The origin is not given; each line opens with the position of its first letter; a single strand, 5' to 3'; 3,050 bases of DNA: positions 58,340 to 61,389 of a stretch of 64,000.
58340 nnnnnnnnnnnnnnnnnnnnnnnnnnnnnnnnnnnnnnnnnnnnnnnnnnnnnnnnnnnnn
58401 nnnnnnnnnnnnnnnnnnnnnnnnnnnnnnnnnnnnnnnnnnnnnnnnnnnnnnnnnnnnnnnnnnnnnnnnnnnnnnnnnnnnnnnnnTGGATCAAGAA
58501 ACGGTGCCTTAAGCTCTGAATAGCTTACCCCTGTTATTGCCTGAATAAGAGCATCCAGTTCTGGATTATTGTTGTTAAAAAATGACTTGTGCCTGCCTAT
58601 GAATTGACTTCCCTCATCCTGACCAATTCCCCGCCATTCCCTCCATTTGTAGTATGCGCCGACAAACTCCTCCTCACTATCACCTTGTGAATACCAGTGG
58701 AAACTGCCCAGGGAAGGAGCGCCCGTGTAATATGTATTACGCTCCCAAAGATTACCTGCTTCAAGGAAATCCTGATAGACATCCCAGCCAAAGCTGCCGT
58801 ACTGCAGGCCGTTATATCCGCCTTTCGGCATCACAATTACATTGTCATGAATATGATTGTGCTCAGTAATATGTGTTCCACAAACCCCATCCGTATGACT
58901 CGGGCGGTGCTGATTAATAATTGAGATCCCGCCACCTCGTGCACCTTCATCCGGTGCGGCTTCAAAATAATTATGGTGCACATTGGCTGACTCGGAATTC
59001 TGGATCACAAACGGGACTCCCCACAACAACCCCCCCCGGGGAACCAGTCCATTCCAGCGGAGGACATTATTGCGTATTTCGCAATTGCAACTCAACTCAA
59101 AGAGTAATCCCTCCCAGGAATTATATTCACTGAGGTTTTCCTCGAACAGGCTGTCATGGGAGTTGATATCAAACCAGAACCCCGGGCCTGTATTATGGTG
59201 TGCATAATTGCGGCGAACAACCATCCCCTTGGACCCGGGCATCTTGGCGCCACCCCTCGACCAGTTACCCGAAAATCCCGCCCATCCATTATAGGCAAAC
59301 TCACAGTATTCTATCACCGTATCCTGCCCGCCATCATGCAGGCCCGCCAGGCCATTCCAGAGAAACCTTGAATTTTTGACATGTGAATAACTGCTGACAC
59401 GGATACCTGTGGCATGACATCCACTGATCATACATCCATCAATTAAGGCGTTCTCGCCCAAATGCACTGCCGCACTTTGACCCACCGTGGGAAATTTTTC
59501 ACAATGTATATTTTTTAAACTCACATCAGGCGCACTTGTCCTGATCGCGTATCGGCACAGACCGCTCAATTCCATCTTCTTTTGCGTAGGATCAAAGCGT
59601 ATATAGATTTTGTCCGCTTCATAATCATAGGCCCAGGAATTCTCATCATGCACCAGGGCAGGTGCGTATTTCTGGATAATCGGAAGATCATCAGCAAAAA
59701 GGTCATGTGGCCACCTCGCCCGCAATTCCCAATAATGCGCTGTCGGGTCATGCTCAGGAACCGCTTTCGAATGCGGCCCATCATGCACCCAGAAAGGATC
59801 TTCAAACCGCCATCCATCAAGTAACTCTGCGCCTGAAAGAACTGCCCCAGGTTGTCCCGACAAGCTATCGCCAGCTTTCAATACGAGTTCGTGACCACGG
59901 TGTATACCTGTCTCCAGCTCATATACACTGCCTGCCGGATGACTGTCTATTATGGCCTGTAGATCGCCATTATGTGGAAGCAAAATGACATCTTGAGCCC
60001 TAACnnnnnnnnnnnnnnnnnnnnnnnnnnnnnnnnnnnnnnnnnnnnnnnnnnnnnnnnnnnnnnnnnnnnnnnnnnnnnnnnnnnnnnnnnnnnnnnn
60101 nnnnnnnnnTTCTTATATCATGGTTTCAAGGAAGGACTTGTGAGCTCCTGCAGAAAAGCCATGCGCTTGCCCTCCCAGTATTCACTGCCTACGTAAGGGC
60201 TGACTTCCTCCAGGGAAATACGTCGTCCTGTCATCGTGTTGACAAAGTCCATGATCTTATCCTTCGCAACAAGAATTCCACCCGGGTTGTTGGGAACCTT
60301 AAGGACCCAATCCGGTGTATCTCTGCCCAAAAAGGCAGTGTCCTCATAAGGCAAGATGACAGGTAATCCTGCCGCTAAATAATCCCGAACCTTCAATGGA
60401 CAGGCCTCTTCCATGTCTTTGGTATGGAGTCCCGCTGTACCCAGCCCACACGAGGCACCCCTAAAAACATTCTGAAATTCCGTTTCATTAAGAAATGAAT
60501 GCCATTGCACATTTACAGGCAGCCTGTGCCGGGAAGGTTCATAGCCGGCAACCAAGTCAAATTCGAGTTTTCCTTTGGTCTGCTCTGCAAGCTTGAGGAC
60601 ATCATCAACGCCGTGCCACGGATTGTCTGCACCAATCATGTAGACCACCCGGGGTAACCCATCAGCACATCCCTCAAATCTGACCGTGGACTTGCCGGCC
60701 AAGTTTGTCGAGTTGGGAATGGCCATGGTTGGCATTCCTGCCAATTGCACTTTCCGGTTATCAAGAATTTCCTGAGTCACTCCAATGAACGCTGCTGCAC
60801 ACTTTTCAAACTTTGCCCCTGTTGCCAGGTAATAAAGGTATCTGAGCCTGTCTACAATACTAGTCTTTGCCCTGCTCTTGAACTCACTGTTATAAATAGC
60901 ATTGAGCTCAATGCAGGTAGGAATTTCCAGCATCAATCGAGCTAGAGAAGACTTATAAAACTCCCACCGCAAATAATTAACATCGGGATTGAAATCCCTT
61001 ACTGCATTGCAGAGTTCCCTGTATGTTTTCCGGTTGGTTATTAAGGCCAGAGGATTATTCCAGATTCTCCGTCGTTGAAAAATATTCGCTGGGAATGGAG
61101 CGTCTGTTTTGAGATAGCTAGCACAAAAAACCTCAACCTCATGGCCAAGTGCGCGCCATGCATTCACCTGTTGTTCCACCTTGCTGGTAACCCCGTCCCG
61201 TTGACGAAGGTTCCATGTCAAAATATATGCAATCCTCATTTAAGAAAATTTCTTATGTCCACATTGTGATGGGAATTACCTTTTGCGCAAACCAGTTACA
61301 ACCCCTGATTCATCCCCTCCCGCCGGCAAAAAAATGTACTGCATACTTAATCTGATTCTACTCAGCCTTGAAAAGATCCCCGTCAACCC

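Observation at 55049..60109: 1686-aa operon-embedded secreted protein with an unusual domain combination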

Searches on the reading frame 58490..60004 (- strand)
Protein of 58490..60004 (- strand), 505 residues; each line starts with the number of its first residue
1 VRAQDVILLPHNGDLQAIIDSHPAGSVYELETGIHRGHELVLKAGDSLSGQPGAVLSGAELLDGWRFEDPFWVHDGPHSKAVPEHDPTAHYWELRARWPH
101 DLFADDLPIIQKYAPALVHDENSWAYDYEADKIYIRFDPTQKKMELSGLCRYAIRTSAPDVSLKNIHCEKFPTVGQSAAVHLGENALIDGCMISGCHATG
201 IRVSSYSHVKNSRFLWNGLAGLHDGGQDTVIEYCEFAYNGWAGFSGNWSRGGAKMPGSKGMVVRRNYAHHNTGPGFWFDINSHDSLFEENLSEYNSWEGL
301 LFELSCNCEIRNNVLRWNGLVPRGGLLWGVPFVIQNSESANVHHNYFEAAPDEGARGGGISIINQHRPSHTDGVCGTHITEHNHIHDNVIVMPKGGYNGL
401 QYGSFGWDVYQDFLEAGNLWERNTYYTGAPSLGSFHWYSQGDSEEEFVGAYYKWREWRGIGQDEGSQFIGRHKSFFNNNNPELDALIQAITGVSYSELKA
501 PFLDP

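Call 16: find_homologous_proteins(query=window:58490-60004:-, max_evalue=0.001)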
Query window:58490-60004:- (505 aa): 22 proteins with E <= 0.001 among 4570 candidates.
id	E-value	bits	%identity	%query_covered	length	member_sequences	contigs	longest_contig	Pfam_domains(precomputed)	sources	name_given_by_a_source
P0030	9.1e-261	885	70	98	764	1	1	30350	PF13229.13,PF18884.6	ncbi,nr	ncbi:MAG: right-handed parallel beta-helix repeat-containing protein, partial [Verrucomicrobiaceae b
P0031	5.3e-165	568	50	93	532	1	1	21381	PF13229.13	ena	-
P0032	3.3e-57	213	34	85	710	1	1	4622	PF13229.13,PF18099.8,PF03422.22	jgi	jgi:hypothetical protein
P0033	3.2e-55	206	33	84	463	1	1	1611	PF13229.13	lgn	-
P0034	3.7e-51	193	31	90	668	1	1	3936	PF13229.13,PF08305.18,PF05048.20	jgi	jgi:NPCBM/NEW2 domain/Right handed beta helix region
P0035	5.3e-48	182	32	90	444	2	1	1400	PF13229.13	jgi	jgi:hypothetical protein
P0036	7.6e-48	182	31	90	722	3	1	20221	PF13229.13,PF08305.18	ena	-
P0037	1.7e-43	167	31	88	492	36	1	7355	PF13229.13,PF05048.20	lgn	-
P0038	5.0e-38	149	28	93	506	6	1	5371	PF13229.13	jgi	jgi:hypothetical protein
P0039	3.4e-37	146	29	89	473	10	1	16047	PF13229.13,PF05048.20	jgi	jgi:hypothetical protein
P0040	2.8e-35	140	59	22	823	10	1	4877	-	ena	-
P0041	8.9e-33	132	28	63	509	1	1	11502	PF13229.13,PF02368.25,PF05048.20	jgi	-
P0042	3.3e-31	127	29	89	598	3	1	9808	PF13229.13,PF05048.20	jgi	jgi:parallel beta-helix repeat protein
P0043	6.0e-21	93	31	56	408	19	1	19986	PF13229.13,PF05048.20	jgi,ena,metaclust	metaclust:\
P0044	3.9e-20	90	26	63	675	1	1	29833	PF13229.13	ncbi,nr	ncbi:MAG: hypothetical protein GF418_04505 [Chitinivibrionales bacterium]|nr:hypothetical protein [C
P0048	7.2e-7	46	23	59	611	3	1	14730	PF13229.13,PF22842.4,PF14592.13,PF05048.20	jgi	jgi:hypothetical protein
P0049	4.6e-6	44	23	65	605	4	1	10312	PF13229.13,PF22842.4,PF14592.13,PF05048.20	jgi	jgi:Right handed beta helix region/Chondroitinase B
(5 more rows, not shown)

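Call 19: search_solved_structures(query=A2, max_evalue=1, show_alignments=2)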
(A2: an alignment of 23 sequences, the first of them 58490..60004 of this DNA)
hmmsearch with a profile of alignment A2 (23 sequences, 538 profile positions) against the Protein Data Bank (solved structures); distinct sequences matched with E-value up to 1: 9.
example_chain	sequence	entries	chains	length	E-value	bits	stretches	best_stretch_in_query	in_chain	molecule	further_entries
3vst_A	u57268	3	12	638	1.3e-10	43.6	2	85-245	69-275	Xylosidase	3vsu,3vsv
5lw3_A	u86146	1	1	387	1.6e-08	36.7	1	216-436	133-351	Poly(beta-D-mannuronate) C5 epimerase 6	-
2pyg_A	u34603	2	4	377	1.4e-07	33.6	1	216-434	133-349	Poly(beta-D-mannuronate) C5 epimerase 4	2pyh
2uve_A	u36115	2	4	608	3.6e-06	29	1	44-93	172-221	EXOPOLYGALACTURONASE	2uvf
8xfq_A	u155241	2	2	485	0.0052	18.5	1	209-254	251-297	mannuronan 5-epimerase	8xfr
8ja4_A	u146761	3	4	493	0.0055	18.5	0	209-254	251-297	mannuronan 5-epimerase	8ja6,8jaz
5mqp_A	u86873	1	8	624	0.12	14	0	84-114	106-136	Glycoside hydrolase BT_1002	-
7ar9_z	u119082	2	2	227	0.33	12.6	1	320-380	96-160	CA3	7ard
9sim_A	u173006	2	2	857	0.68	11.5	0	236-323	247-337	Tail spike protein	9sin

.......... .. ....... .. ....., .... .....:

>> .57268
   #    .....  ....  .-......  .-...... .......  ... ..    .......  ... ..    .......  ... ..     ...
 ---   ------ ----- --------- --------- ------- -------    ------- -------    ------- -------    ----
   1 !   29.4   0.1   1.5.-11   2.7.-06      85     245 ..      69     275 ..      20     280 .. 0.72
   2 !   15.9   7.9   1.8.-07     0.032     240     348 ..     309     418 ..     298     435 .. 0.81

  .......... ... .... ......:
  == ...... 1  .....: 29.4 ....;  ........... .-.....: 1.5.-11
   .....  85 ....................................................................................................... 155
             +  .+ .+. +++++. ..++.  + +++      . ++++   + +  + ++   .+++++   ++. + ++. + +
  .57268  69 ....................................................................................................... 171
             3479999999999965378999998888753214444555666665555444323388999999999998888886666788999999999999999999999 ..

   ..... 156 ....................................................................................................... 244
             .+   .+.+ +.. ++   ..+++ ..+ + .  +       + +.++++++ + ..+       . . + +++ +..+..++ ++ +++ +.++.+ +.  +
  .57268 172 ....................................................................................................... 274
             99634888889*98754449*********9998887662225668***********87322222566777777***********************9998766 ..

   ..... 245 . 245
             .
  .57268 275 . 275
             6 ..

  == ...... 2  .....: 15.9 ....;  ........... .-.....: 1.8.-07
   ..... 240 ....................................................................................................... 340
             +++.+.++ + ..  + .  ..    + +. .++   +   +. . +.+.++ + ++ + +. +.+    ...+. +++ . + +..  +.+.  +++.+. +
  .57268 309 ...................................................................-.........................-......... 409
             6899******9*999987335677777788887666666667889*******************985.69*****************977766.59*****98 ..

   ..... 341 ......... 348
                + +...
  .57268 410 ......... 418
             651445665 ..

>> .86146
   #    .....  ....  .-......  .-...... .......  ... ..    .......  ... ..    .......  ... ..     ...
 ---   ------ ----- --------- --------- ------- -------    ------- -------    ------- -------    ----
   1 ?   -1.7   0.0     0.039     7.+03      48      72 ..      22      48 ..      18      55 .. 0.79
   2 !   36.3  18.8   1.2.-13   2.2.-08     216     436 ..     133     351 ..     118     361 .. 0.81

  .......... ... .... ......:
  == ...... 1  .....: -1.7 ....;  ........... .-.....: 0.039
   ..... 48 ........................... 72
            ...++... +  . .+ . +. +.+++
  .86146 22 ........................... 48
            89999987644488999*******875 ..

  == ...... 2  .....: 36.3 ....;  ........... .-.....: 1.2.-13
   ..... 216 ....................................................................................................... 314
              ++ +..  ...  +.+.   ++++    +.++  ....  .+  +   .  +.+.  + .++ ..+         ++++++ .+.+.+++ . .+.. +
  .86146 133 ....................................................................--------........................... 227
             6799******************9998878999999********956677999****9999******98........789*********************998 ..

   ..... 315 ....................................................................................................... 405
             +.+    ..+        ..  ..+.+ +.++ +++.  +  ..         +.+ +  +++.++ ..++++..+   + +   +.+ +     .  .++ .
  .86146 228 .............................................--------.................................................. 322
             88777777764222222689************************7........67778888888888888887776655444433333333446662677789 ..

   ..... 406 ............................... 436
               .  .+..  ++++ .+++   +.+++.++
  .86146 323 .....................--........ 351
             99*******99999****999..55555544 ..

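Call 25: predict_structure(alignment_id=A2)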
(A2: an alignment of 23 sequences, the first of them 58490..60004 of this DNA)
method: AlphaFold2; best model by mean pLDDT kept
length: 505 residues; sequences in the alignment: 23
mean_pLDDT: 91.2   pTM: 0.91
mean pLDDT of the five models: 91.2, 90.9, 90.8, 90.4, 90.0
residues with pLDDT >= 90: 348; 70-90: 145; 50-70: 8; < 50: 4
segments of 3 or more residues with pLDDT < 50: 1-3
pLDDT, mean of each block of 10 residues (from residue 1): 75 96 97 96 98 96 95 90 84 87 94 92 93 96 94 96 97 92 97 96 97 96 92 97 80 93 98 94 97 96 96 96 85 95 97 88 85 82 95 90 78 86 91 81 80 83 84 90 95 94 75
secondary structure, 60 per line:
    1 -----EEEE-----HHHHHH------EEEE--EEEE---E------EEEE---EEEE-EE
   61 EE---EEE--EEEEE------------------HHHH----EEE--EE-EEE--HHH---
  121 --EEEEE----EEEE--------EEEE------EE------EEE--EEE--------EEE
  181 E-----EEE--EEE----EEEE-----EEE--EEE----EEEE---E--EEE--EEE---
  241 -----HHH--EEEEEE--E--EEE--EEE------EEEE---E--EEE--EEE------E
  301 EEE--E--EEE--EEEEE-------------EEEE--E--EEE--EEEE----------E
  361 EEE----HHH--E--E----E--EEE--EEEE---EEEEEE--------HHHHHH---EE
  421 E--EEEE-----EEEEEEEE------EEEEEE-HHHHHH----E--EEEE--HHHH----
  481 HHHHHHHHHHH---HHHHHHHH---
elements in order: E6-9 H15-20 E27-30 E33-36 E47-50 E54-57 E59-62 E66-68 E71-75 H94-97 E102-104 E110-112 E123-127 E132-135 E144-147 E162-164 E167-169 E178-181 E187-189 E192-194 E199-202 E208-210 E213-215 E220-223 E230-232 E235-237 E251-256 E262-264 E267-269 E276-279 E286-288 E291-293 E300-303 E309-311 E314-318 E332-335 E341-343 E346-349 E360-363 E384-386 E389-392 E396-401 H410-415 E419-421 E424-427 E433-440 E447-452 H454-459 E467-470 H473-476 H481-491 H495-502

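Call 28: fold_search(model_id=the predicted structure, library=pdb)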
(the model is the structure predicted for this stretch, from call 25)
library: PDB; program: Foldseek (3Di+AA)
matches with E <= 10: 432; with E <= 0.001: 119
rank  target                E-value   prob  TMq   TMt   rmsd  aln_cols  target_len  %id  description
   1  3vst_A                3.8e-12  1.00  0.58  0.47   7.0       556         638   12  The complex structure of XylC with Tris (released 2013-02-27)
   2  5mqp_B                2.9e-08  1.00  0.46  0.39  10.6       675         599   10  Glycoside hydrolase BT_1002 (released 2017-04-05)
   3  5mqp_E                1.0e-07  1.00  0.30  0.26  14.6       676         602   11  Glycoside hydrolase BT_1002 (released 2017-04-05)
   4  5mqp_C                1.4e-07  1.00  0.39  0.34  13.2       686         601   10  Glycoside hydrolase BT_1002 (released 2017-04-05)
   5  5lw3                  1.6e-07  1.00  0.52  0.68   4.9       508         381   14  Azotobacter vinelandii Mannuronan C-5 epimerase AlgE6 A-module (released 2017-10-25)
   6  2pyg_B                2.5e-07  1.00  0.46  0.60   6.2       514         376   13  Azotobacter vinelandii Mannuronan C-5 epimerase AlgE4 A-module (released 2008-05-27)
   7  2pyh_B                3.6e-07  1.00  0.48  0.63   6.1       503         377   15  Azotobacter vinelandii Mannuronan C-5 epimerase AlgE4 A-module complexed with mannuronan trisaccharide (released 2008-05-27)
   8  7w1c_D                3.8e-07  1.00  0.32  0.27  18.1       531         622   10  Crystal structure of Klebsiella pneumoniae K1 capsule-specific polysaccharide lyase in a P1 crystal form (released 2022-05-18)
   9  5mqp_A                4.4e-07  1.00  0.48  0.41   9.2       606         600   11  Glycoside hydrolase BT_1002 (released 2017-04-05)
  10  7w1c_B                7.7e-07  1.00  0.32  0.27  18.2       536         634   12  Crystal structure of Klebsiella pneumoniae K1 capsule-specific polysaccharide lyase in a P1 crystal form (released 2022-05-18)
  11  7w1d_D                8.0e-07  1.00  0.28  0.23  16.9       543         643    9  Crystal structure of Klebsiella pneumoniae K1 capsule-specific polysaccharide lyase in a C2 crystal form (released 2022-05-18)
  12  8ja4                  1.3e-06  1.00  0.47  0.49   9.3       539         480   13  Structure of the alginate epimerase/lyase (released 2024-05-08)
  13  7w1c_C                1.5e-06  1.00  0.33  0.28  18.5       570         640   11  Crystal structure of Klebsiella pneumoniae K1 capsule-specific polysaccharide lyase in a P1 crystal form (released 2022-05-18)
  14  9beh_A                1.5e-06  1.00  0.29  0.26  13.4       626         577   10  Structure of GH110A in complex with galactose-6-sulfate (released 2025-08-27)
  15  2pyg_A                1.8e-06  1.00  0.47  0.62   4.5       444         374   14  Azotobacter vinelandii Mannuronan C-5 epimerase AlgE4 A-module (released 2008-05-27)
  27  4mr0_A                6.2e-06  1.00  0.39  0.43  10.9       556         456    9  Crystal structure of PfbA, a surface adhesin of Streptococcus pneumoniae (released 2014-02-05)
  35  4mr0_B                1.0e-05  1.00  0.34  0.38  11.6       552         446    8  Crystal structure of PfbA, a surface adhesin of Streptococcus pneumoniae (released 2014-02-05)
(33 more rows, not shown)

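Call 67: fold_search(model_id=the predicted structure, library=viral)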
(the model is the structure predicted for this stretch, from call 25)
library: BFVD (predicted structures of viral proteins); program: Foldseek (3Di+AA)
matches with E <= 10: 776; with E <= 0.001: 158
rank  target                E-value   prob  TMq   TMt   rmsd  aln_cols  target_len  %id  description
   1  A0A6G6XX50            4.3e-10  1.00  0.52  0.47   8.7       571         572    9  (no name in the UniProt tables at hand)
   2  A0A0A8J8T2            1.5e-08  1.00  0.41  0.25  17.8       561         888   10  Depolymerase, capsule K1-specific [Klebsiella phage K64-1]
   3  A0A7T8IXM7            1.1e-07  1.00  0.42  0.20   7.3       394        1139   14  (no name in the UniProt tables at hand)
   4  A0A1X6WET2            2.8e-07  1.00  0.43  0.18  13.8       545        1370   11  (no name in the UniProt tables at hand)
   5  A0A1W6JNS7            5.1e-07  1.00  0.42  0.31   6.9       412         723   12  (no name in the UniProt tables at hand)
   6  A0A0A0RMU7            6.1e-07  1.00  0.38  0.27  18.1       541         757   11  Tail spike protein [Bacillus phage Mater]
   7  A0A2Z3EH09            6.7e-07  1.00  0.36  0.23  12.9       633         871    8  (no name in the UniProt tables at hand)
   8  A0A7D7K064            7.1e-07  1.00  0.40  0.36   9.8       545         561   10  Uncharacterized protein [Pseudomonas phage phiB1_1]
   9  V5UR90                7.4e-07  1.00  0.43  0.61  10.3       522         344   10  Uncharacterized protein [Shigella phage pSb-1]
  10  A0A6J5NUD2            7.4e-07  1.00  0.47  0.45   8.0       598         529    9  Right handed beta helix domain-containing protein [uncultured Caudovirales phage]
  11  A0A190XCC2            9.3e-07  1.00  0.27  0.19  17.2       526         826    9  Tail fiber protein [Acinetobacter phage LZ35]
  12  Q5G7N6                1.1e-06  1.00  0.31  0.22  12.3       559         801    8  (no name in the UniProt tables at hand)
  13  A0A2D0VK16            1.2e-06  1.00  0.41  0.35  10.4       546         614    9  Rhamnogalacturonase A/B/Epimerase-like pectate lyase domain-containing protein [Proteus phage PM 116]
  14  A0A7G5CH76            1.2e-06  1.00  0.32  0.25  13.7       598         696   10  (no name in the UniProt tables at hand)
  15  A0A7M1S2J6            1.3e-06  1.00  0.44  0.21  10.6       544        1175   11  Right handed beta helix domain-containing protein [uncultured phage cr126_1]
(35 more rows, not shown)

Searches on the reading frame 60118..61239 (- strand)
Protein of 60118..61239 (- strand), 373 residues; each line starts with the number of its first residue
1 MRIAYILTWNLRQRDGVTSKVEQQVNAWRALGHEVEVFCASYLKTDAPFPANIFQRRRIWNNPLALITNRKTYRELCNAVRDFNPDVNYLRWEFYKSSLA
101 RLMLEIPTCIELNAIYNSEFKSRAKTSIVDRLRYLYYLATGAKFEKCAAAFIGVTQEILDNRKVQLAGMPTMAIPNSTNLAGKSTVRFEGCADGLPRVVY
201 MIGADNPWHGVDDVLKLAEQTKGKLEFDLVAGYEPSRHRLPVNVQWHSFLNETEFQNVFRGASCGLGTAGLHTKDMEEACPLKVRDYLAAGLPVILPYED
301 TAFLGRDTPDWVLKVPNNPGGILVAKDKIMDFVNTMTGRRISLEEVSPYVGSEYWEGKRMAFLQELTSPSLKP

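Call 6: search_protein_families(library=pfam, proteins=[window:60118-61239:-], max_evalue=0.001)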
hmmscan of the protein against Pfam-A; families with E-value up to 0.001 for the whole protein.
window:60118-61239:- (373 aa): 2 families
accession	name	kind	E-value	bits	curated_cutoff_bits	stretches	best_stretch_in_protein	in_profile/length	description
PF13579.12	Glyco_trans_4_4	-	0.00012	22.9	29.7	1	16-112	2-101/158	Glycosyl transferase 4-like domain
PF13439.12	Glyco_transf_4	-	0.00036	21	28.5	1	16-160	3-146/170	Glycosyltransferase Family 4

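Call 35: search_protein_families(library=ncbifam, proteins=[window:60118-61239:-], max_evalue=0.00001)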
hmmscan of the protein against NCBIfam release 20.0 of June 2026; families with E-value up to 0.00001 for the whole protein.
window:60118-61239:- (373 aa): 0 families
